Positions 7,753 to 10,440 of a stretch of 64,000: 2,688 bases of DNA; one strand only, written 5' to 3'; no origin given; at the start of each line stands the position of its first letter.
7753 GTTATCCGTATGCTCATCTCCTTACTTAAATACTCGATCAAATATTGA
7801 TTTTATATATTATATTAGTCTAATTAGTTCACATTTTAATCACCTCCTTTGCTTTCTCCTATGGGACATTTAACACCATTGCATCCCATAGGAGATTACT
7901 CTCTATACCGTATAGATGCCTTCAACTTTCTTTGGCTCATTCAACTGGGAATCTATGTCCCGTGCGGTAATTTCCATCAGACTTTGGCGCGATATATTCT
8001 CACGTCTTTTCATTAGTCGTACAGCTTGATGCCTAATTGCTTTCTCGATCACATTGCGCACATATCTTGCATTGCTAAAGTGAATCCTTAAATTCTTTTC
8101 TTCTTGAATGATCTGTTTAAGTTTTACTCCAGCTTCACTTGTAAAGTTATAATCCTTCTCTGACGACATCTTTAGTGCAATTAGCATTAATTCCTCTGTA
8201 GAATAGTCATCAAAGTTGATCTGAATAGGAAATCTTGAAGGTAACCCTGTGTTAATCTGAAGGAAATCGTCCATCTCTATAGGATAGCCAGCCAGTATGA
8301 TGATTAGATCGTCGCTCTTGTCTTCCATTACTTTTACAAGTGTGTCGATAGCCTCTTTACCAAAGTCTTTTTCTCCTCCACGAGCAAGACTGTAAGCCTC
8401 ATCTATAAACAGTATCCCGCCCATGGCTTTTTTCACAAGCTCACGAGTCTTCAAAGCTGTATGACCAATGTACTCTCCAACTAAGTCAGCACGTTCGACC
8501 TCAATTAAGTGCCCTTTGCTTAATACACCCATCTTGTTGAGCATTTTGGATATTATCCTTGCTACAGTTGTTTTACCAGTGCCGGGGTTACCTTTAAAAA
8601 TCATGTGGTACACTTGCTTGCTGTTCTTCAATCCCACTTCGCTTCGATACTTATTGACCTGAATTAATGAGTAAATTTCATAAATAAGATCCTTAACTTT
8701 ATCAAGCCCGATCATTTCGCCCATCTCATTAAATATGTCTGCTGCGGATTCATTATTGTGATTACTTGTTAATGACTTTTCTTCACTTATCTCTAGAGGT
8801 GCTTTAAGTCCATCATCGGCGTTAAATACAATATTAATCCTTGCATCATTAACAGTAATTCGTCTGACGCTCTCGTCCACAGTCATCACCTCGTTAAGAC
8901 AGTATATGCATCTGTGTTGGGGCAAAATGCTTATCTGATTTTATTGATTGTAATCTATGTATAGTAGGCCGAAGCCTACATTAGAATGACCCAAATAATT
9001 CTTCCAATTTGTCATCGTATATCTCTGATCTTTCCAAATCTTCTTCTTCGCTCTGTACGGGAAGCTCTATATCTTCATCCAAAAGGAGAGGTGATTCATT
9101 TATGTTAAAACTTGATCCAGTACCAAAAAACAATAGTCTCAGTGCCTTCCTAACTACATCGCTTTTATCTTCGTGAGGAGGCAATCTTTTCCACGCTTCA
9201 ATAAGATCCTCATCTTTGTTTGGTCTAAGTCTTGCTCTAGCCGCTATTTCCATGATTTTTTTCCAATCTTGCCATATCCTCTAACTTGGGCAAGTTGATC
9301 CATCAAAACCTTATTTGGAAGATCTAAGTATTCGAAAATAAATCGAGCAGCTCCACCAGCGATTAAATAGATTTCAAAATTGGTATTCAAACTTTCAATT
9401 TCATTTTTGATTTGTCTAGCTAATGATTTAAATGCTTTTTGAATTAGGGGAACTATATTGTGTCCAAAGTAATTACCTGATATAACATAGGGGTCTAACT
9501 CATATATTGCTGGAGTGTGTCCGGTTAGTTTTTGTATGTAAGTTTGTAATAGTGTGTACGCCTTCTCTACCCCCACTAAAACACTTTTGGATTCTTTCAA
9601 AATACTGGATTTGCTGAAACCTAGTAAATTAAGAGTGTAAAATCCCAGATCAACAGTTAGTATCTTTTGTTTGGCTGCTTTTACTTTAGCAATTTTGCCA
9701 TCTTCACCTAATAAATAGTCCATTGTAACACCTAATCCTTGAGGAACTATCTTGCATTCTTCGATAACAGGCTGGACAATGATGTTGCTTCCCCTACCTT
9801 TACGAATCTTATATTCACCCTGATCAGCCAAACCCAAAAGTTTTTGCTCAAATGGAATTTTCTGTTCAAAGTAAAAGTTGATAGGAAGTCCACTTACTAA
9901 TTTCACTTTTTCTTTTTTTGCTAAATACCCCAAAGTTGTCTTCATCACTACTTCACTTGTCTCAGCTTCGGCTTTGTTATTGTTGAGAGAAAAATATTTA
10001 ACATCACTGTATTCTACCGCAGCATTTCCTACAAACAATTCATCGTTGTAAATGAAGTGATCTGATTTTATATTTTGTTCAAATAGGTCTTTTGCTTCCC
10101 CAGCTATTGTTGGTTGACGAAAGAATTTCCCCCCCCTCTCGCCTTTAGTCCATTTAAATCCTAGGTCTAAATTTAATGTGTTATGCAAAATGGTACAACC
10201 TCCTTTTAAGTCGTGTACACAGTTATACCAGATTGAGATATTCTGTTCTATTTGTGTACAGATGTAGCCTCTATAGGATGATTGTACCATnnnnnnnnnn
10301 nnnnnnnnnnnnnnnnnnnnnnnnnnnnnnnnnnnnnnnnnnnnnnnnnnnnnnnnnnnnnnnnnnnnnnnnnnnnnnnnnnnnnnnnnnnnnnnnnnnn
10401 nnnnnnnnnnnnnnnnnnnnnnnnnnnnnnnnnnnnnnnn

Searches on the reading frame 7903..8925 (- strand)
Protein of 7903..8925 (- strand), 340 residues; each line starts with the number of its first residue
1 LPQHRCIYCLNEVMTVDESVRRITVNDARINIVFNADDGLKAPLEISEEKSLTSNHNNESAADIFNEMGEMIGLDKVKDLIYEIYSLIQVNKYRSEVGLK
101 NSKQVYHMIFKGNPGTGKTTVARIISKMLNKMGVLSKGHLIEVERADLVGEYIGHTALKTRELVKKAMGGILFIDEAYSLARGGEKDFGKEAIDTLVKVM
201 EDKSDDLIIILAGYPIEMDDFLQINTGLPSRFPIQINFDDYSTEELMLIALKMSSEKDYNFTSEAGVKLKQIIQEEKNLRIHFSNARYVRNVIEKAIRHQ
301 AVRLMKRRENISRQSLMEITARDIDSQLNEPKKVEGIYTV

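Call 41: search_protein_families(library=phrogs, proteins=[window:7903-8925:-], max_evalue=0.00001)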
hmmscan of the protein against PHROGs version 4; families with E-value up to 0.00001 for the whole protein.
window:7903-8925:- (340 aa): 6 families
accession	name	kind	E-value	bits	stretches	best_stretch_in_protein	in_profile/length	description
phrog_4339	-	unknown function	3.3e-43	149.6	1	57-315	281-522/552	-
phrog_3757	-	unknown function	1.3e-15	58.7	1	70-324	94-328/367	-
phrog_168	-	DNA, RNA and nucleotide metabolism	2.4e-09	38.3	1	102-251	39-170/314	clamp loader of DNA polymerase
phrog_9172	-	unknown function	3.9e-09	36.9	1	103-308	105-304/509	-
phrog_5846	-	DNA, RNA and nucleotide metabolism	1.9e-08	35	1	70-248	17-160/380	clamp loader of DNA polymerase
phrog_10401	-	other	2.9e-07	30.6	1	107-180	462-530/667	ATPase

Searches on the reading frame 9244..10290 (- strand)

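Call 41: search_protein_families(library=phrogs, proteins=[window:9244-10290:-], max_evalue=0.00001)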
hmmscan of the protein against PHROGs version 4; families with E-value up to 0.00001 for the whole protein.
window:9244-10290:- (348 aa): 1 family
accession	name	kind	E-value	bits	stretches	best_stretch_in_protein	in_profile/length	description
phrog_691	-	DNA, RNA and nucleotide metabolism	3.2e-33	116.3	1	38-347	5-326/329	partition protein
